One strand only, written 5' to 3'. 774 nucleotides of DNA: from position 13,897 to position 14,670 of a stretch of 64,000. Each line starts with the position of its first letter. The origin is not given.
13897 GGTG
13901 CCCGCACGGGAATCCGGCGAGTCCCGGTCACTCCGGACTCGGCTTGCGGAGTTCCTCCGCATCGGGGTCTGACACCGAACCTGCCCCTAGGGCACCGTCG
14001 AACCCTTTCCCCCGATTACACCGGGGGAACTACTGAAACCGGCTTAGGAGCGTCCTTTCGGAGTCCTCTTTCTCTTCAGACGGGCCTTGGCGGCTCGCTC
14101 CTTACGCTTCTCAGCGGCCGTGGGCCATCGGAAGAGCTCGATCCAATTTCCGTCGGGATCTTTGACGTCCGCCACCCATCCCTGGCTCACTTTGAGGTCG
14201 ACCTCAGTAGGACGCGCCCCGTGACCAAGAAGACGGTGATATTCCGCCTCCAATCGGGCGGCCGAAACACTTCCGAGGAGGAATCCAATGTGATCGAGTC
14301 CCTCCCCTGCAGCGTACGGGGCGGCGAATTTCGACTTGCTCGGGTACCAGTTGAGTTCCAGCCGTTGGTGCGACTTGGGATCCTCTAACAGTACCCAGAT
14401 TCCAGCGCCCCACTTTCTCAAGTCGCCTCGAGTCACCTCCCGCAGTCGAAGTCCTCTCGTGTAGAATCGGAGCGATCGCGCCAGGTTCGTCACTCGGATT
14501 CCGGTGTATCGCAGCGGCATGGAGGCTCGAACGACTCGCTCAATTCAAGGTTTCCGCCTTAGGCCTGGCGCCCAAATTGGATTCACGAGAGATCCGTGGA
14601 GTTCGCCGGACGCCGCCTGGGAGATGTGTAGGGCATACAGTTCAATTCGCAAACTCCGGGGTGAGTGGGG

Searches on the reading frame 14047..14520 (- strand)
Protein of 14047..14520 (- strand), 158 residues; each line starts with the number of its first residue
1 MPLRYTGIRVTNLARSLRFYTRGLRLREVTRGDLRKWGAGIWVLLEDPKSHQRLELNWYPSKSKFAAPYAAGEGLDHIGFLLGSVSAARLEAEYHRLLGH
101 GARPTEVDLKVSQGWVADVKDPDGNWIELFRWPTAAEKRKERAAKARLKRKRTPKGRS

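Call 7: find_encoding_contigs(protein=window:14047-14520:-, flank=5000, max_places=10)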
Protein window:14047-14520:- (158 aa): 6 contigs read that carry it; 6 places shown.
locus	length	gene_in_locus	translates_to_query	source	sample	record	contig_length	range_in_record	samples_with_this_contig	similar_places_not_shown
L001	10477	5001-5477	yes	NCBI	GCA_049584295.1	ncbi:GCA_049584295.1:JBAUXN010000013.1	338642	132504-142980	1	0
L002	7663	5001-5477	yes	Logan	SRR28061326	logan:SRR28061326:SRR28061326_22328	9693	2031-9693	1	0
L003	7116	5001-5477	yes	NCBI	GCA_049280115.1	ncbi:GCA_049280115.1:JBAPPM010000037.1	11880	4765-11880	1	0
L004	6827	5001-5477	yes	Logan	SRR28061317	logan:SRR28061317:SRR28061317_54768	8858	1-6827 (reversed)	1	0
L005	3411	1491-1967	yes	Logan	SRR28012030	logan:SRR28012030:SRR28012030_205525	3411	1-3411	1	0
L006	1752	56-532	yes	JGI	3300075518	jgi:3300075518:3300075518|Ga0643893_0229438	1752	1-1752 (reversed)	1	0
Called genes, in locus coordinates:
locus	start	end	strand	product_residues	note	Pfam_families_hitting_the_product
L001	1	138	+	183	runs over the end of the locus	-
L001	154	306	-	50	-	-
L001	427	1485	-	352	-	PF00756:Esterase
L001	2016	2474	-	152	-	-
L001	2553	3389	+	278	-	PF00106:adh_short, PF08659:KR, PF23441:SDR, PF13561:adh_short_C2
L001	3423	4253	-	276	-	PF00561:Abhydrolase_1, PF12146:Hydrolase_4, PF12697:Abhydrolase_6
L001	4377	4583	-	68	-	-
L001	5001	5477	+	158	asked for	PF00903:Glyoxalase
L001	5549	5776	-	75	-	-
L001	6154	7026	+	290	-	PF05235:CHAD (weak)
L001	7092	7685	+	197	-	-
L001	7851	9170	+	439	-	PF00909:Ammonium_transp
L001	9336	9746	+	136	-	-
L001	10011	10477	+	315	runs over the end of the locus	PF00005:ABC_tran, PF13304:AAA_21 (weak)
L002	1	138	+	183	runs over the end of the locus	-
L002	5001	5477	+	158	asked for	PF00903:Glyoxalase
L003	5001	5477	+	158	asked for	PF00903:Glyoxalase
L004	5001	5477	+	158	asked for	PF00903:Glyoxalase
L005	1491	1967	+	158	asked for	PF00903:Glyoxalase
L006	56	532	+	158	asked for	PF00903:Glyoxalase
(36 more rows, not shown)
